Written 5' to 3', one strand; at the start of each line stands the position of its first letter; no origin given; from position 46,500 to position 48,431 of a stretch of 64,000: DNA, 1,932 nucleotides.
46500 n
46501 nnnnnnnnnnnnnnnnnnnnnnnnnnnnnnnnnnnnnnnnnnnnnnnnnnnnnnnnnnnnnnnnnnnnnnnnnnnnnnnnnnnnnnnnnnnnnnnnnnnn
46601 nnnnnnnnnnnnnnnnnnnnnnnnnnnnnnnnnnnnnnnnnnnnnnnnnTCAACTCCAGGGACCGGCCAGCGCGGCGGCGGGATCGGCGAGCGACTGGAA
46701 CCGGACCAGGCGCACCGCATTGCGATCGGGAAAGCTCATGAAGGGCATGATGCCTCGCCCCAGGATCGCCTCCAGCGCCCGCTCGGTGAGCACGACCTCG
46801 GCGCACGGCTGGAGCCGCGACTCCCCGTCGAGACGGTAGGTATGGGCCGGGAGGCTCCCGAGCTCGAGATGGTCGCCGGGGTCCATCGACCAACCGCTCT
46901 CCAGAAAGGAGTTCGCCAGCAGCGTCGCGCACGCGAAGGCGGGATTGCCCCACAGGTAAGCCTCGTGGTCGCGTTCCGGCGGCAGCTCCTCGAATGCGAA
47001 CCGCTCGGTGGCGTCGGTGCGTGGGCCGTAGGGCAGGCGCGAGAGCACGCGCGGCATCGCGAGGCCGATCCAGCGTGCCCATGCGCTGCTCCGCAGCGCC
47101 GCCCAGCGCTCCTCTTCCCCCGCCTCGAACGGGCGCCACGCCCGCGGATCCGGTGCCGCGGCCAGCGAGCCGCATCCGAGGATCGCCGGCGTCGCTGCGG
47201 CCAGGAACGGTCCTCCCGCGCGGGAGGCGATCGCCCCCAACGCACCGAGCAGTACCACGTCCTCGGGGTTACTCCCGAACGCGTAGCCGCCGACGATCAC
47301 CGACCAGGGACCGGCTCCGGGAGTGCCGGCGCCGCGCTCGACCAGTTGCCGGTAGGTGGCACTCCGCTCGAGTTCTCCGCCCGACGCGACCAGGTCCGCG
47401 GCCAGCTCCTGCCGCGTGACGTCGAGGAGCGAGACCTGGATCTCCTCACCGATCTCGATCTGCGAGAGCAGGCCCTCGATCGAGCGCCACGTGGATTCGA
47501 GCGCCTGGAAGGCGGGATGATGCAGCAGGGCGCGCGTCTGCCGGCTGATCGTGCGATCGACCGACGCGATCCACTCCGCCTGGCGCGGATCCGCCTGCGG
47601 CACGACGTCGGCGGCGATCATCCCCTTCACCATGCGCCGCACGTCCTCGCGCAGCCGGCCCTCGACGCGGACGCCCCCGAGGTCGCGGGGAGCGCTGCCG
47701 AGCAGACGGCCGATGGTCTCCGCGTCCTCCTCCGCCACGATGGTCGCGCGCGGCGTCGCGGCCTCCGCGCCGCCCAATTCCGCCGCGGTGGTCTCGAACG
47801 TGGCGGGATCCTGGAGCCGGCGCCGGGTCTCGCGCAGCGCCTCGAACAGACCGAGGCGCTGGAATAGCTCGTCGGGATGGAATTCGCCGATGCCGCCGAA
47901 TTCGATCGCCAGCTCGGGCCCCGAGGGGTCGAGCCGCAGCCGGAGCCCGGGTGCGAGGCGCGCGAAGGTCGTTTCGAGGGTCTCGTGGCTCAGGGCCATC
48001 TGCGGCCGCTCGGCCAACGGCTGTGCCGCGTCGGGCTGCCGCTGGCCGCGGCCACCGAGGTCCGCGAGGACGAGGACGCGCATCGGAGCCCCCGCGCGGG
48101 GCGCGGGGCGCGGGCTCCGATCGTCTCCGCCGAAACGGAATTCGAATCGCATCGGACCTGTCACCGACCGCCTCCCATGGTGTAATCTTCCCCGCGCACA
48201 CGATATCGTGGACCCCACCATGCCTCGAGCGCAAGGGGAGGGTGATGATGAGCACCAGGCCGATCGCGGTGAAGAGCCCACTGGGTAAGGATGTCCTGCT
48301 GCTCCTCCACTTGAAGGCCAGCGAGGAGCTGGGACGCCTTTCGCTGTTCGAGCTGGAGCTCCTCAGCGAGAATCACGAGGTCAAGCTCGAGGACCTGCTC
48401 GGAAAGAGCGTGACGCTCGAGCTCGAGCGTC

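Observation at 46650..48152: Single-chain TssB-TssC fusion: a second, divergent contractile-sheath gene on the opposite strand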

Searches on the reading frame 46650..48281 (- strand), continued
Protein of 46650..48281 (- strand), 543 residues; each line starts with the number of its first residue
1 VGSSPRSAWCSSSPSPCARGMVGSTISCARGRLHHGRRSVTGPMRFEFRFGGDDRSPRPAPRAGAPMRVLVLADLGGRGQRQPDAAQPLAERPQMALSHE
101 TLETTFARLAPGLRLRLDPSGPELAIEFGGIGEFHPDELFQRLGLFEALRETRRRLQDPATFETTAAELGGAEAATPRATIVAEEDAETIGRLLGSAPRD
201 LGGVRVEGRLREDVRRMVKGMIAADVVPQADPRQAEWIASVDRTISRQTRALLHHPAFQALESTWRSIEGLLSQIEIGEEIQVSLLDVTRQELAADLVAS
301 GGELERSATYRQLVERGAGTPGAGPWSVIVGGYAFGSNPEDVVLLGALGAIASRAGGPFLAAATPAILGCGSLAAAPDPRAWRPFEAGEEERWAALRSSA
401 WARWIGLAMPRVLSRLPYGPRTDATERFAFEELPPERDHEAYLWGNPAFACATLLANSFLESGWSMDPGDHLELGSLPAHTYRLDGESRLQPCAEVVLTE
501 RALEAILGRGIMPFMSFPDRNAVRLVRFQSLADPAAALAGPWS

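Call 70: search_protein_families(library=pfam, proteins=[L004:11558-13030:+, L004:13044-14549:+, L083:8348-9853:-, L057:11402-12763:+, L029:8349-9704:-, L035:11564-13369:-, L022:4836-5930:-, L022:3957-4832:-, L022:6966-7472:-, L053:5943-7463:+], max_evalue=0.001)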
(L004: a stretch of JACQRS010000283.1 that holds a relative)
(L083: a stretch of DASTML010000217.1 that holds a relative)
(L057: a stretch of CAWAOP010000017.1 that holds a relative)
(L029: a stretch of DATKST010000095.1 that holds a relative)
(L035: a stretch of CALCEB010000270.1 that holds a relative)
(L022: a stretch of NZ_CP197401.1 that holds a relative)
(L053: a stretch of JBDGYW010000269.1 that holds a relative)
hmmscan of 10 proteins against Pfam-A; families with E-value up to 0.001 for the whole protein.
L004:11558-13030:+ (491 aa): 8 families
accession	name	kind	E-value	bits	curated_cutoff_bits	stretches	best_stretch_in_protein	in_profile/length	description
PF05175.20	MTS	-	2.8e-15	56.8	23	1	137-270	16-141/170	Methyltransferase small domain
PF25004.1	DUF7782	-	3.1e-09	37.6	27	1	379-490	4-119/120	Domain of unknown function (DUF7782)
PF06325.19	PrmA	-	1.2e-06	28.7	22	1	152-230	161-236/296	Ribosomal protein L11 methyltransferase (PrmA)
PF13847.12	Methyltransf_31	-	2.3e-06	27.8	27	1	156-271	7-113/145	Methyltransferase domain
PF13649.12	Methyltransf_25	-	4.1e-06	27.8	27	1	157-225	2-73/97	Methyltransferase domain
PF05402.18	PqqD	-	1.6e-05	25.6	23.4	1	433-489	11-67/67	Coenzyme PQQ synthesis protein D (PqqD)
PF08241.18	Methyltransf_11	-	0.00024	22.1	21.2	0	159-224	3-67/95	Methyltransferase domain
PF02475.24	TRM5-TYW2_MTfase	-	0.00077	19.9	28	0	157-202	41-88/164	TRM5/TYW2 methyltransferase domain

L004:13044-14549:+ (502 aa): 11 families
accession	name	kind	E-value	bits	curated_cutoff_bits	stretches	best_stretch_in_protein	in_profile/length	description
PF05175.20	MTS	-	2.5e-15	57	23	1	157-275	31-141/170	Methyltransferase small domain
PF25004.1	DUF7782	-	2.8e-11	44.2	27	1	385-497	4-120/120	Domain of unknown function (DUF7782)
PF23186.1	DUF7059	-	2.6e-09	37.6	27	1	30-112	1-83/85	Domain of unknown function (DUF7059)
PF13847.12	Methyltransf_31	-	1.9e-08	34.6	27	1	161-272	7-109/145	Methyltransferase domain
PF13649.12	Methyltransf_25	-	1.9e-06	28.9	27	1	162-234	2-76/97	Methyltransferase domain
PF08241.18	Methyltransf_11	-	1.7e-05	25.8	21.2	1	162-229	1-67/95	Methyltransferase domain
PF06325.19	PrmA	-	8e-05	22.7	22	1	156-229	160-233/296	Ribosomal protein L11 methyltransferase (PrmA)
PF09445.16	Methyltransf_15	-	0.00025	21.1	22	1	159-231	2-80/165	RNA cap guanine-N2 methyltransferase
PF03848.20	TehB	-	0.00031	20.7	20.4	1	152-229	26-102/193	Tellurite resistance protein TehB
PF02475.24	TRM5-TYW2_MTfase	-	0.00068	20.1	28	0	160-229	39-111/164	TRM5/TYW2 methyltransferase domain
PF03602.21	Cons_hypoth95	-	0.00076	19.6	24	0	160-232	44-123/182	Conserved hypothetical protein 95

L083:8348-9853:- (502 aa): 6 families
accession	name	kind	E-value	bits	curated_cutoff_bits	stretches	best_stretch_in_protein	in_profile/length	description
PF05175.20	MTS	-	9e-14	51.9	23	1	150-274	18-134/170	Methyltransferase small domain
PF13847.12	Methyltransf_31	-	8.7e-10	38.9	27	1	166-249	6-95/145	Methyltransferase domain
PF13649.12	Methyltransf_25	-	2.7e-09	38.1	27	1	167-247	1-85/97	Methyltransferase domain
PF08241.18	Methyltransf_11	-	6.7e-06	27.1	21.2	1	168-235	1-67/95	Methyltransferase domain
PF25004.1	DUF7782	-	5e-05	24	27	1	396-499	11-120/120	Domain of unknown function (DUF7782)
PF03602.21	Cons_hypoth95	-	9.4e-05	22.6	24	1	165-239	43-124/182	Conserved hypothetical protein 95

L057:11402-12763:+ (454 aa): 1 family
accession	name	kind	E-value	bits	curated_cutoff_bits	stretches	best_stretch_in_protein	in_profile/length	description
PF05936.17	T6SS_VasE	-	4.6e-135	451.1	23.4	1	22-448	1-428/429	Bacterial Type VI secretion, VC_A0110, EvfL, ImpJ, VasE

L029:8349-9704:- (452 aa): 1 family
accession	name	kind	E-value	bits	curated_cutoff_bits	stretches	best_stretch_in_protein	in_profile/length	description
PF05936.17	T6SS_VasE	-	2.7e-130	435.5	23.4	1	20-446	2-428/429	Bacterial Type VI secretion, VC_A0110, EvfL, ImpJ, VasE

L035:11564-13369:- (602 aa): 3 families
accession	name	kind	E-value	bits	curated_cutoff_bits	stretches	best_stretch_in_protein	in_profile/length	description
PF00069.31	Pkinase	-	2.1e-54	185.1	31.7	1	12-263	1-258/263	Protein kinase domain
PF07714.23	PK_Tyr_Ser-Thr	-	1.9e-38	132.7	23.1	1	14-258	3-250/258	Protein tyrosine and serine/threonine kinase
PF03109.22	ABC1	-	3.9e-06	26.6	22.9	1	55-159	118-217/244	ABC1 atypical kinase-like domain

L022:4836-5930:- (365 aa): 1 family
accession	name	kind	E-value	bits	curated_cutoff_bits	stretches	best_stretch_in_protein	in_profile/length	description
PF00109.32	ketoacyl-synt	-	5.4e-10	39.7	20.8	1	149-220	175-250/252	Beta-ketoacyl synthase, N-terminal domain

L022:3957-4832:- (292 aa): 1 family
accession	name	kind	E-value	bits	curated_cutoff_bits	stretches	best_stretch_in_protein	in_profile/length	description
PF13665.11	Tox-PAAR-like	-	9.2e-39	132.3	31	1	24-129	3-107/108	Toxin PAAR-like domain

L022:6966-7472:- (169 aa): 1 family
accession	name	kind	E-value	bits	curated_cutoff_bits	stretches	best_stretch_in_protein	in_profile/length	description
PF20093.5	DUF6484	-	5.6e-17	62.6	27.6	1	38-96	1-60/61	Domain of unknown function (DUF6484)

L053:5943-7463:+ (507 aa): 1 family
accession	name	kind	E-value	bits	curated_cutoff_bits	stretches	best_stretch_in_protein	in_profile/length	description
PF05175.20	MTS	-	5.5e-07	29.8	23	1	161-286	23-140/170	Methyltransferase small domain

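Call 71: search_protein_families(library=pfam, proteins=[L021:8386-9678:+, L026:8979-9857:+, L034:11422-11898:+, L036:8991-9764:+, L036:11427-12230:+, L039:8794-9735:+, L049:8745-9926:+, L065:7610-9838:+, L069:8210-9517:+, L062:9297-9899:+], max_evalue=0.001)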
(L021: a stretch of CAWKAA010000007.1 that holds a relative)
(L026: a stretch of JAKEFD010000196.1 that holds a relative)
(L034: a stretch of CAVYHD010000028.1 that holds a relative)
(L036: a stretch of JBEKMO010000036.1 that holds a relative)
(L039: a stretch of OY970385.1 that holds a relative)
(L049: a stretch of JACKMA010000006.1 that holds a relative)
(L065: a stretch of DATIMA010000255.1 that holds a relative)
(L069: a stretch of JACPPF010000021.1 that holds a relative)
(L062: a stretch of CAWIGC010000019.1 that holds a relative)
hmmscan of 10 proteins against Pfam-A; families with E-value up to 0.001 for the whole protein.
L021:8386-9678:+ (431 aa): 1 family
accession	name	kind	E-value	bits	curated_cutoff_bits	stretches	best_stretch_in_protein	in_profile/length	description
PF01594.21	AI-2E_transport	-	1.9e-41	142.8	34.3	2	219-418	127-325/327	AI-2E family transporter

L026:8979-9857:+ (293 aa): 0 families

L034:11422-11898:+ (159 aa): 2 families
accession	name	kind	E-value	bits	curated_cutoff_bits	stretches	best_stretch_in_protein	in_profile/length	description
PF11716.13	MDMPI_N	-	2.9e-11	44.7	24.2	1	38-141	1-107/140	Mycothiol maleylpyruvate isomerase N-terminal domain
PF12867.12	DinB_2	-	1e-05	26.4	24.8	1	38-130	2-79/128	DinB superfamily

L036:8991-9764:+ (258 aa): 4 families
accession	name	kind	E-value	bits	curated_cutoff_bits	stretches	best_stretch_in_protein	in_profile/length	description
PF03358.20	FMN_red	-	2.1e-14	53.8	24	1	54-187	17-144/152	NADPH-dependent FMN reductase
PF00258.30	Flavodoxin_1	-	1.6e-08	35.3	25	1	44-169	1-133/143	Flavodoxin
PF02525.22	Flavodoxin_2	-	2.1e-06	28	27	1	47-180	8-167/198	Flavodoxin-like fold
PF12724.12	Flavodoxin_5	-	0.00047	20.9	27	0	105-137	37-69/145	Flavodoxin domain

L036:11427-12230:+ (268 aa): 2 families
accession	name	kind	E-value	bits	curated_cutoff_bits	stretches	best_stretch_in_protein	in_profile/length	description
PF00583.31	Acetyltransf_1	-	2.4e-07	31.5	20.7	1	165-256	18-116/116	Acetyltransferase (GNAT) family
PF13480.13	Acetyltransf_6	-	0.0006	20.4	22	0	180-235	75-130/143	Acetyltransferase (GNAT) domain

L039:8794-9735:+ (314 aa): 3 families
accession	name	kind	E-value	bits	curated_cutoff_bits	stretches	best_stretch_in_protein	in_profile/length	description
PF00691.25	OmpA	-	7.8e-23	81.1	27.2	1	211-307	1-98/98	OmpA family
PF16234.10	DUF4892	-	1.9e-06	28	28.8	1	27-157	1-135/183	Domain of unknown function (DUF4892)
PF05359.17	DUF748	-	0.00056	18.5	50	0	204-250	875-921/1037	Domain of Unknown Function (DUF748)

L049:8745-9926:+ (394 aa): 2 families
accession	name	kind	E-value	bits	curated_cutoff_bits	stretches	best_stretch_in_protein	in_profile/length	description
PF08495.15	FIST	-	1.7e-24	87.2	23.2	1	48-222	2-189/189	FIST N domain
PF10442.14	FIST_C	-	2.3e-24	86.4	28.5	1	224-375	1-131/131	FIST C domain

L065:7610-9838:+ (743 aa): 1 family
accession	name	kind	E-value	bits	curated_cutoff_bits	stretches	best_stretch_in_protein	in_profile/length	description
PF01804.23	Penicil_amidase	-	4.6e-196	654.3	21.3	1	47-731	2-671/675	Penicillin amidase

L069:8210-9517:+ (436 aa): 0 families

L062:9297-9899:+ (201 aa): 0 families

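Call 77: get_annotated_region(hit=H22, flank=4500)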
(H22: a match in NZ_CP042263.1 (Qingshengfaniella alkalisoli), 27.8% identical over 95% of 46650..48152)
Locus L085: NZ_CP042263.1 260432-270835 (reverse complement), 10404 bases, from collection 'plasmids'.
description: Qingshengfaniella alkalisoli strain LN3S51 plasmid unnamed2, complete sequence
organism: Qingshengfaniella alkalisoli (NCBI taxid 2599296)
taxonomy: Bacteria; Pseudomonadota; Alphaproteobacteria; Rhodobacterales; Paracoccaceae; Qingshengfaniella; Qingshengfaniella alkalisoli
host: -; source: cell culture,saline soil; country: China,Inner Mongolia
typing (MOB-suite, as given by PLSDB): non-mobilizable
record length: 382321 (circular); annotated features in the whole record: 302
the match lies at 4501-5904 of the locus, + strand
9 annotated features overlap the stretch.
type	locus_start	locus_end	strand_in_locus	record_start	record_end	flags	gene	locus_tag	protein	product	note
CDS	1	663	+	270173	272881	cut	tssH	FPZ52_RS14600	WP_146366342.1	type VI secretion system ATPase TssH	GO:0033103 - protein secretion by the type VI secretion system [Evidence IEA]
CDS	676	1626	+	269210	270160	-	-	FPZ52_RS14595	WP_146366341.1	hypothetical protein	-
CDS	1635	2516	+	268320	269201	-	-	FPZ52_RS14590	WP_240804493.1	ion transporter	GO:0034220 - monoatomic ion transmembrane transport [Evidence IEA]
CDS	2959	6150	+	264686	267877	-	-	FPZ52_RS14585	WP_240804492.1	type VI secretion system contractile sheath large subunit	-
CDS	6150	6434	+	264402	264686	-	-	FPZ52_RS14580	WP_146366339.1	hypothetical protein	-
CDS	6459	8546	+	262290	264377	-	tssI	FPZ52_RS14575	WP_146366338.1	type VI secretion system tip protein TssI/VgrG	GO:0033103 - protein secretion by the type VI secretion system [Evidence IEA]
CDS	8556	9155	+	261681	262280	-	-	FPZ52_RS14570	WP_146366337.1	hypothetical protein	-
CDS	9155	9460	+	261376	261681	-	-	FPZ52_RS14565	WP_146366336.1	PAAR domain-containing protein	-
CDS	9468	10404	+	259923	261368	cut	tagH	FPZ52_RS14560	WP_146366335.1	type VI secretion system-associated FHA domain protein TagH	GO:0033103 - protein secretion by the type VI secretion system [Evidence IEA]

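Call 78: get_annotated_region(hit=H12, flank=4500)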
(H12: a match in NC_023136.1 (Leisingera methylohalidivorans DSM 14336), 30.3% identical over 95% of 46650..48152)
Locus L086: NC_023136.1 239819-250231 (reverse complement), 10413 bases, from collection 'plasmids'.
description: Leisingera methylohalidivorans DSM 14336 plasmid unnamed2, complete sequence
organism: Leisingera methylohalidivorans DSM 14336 (NCBI taxid 999552)
taxonomy: Bacteria; Pseudomonadota; Alphaproteobacteria; Rhodobacterales; Roseobacteraceae; Leisingera; Leisingera methylohalidivorans; Leisingera methylohalidivorans DSM 14336
host: -; source: Seawater collected from a tide pool; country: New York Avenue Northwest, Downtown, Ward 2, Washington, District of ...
typing (MOB-suite, as given by PLSDB): mobilizable; replicon rep_cluster_378; relaxase MOBP
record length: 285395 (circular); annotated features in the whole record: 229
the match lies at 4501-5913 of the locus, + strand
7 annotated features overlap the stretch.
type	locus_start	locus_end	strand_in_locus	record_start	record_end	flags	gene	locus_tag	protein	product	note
CDS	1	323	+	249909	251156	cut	-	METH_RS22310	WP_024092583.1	hypothetical protein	-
CDS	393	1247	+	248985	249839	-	-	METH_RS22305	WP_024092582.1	ion transporter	GO:0034220 - monoatomic ion transmembrane transport [Evidence IEA]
CDS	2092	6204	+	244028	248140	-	-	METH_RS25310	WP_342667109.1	type VI secretion system contractile sheath large subunit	-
CDS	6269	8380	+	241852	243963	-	tssI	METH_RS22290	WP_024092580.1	type VI secretion system tip protein TssI/VgrG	GO:0033103 - protein secretion by the type VI secretion system [Evidence IEA]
CDS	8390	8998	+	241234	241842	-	-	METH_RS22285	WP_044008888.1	hypothetical protein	-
CDS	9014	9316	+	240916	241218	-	-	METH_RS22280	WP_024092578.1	PAAR domain-containing protein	-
CDS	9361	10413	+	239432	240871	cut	tagH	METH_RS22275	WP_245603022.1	type VI secretion system-associated FHA domain protein TagH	GO:0033103 - protein secretion by the type VI secretion system [Evidence IEA]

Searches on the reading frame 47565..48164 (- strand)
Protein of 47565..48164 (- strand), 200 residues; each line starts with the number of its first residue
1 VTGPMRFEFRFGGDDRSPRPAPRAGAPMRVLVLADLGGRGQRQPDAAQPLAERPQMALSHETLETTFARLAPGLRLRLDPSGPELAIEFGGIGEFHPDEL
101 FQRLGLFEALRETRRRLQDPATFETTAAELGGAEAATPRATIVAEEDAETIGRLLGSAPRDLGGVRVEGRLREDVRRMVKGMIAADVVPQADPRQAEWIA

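Call 95: search_protein_representatives(protein=window:47565-48164:-)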
Query: 200 residues. Proteins with E-value up to 0.001 (for the whole library): 1174; up to 1e-10: 391; up to 1e-30: 1. The best 150 are listed.
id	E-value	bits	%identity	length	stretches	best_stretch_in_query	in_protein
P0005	1.5e-51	191.5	58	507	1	5-200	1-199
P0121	4.7e-28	114.8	39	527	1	1-199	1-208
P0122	2.3e-27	112.6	42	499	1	1-196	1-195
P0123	1.2e-26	110.2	37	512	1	2-199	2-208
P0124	9.2e-26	107.3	39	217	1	4-199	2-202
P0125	1.4e-25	106.7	41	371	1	1-200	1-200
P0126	3.9e-24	102.0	40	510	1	1-200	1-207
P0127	1.4e-23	100.2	39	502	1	2-199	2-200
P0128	1.9e-23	99.8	38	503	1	1-200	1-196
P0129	7.7e-23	97.8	39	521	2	1-141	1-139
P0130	1.0e-22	97.4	44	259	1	1-161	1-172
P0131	1.1e-22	97.3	38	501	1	4-200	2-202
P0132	1.4e-22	96.9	41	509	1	4-200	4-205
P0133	1.7e-22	96.7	42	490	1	6-196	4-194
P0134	2.3e-22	96.3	43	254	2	6-144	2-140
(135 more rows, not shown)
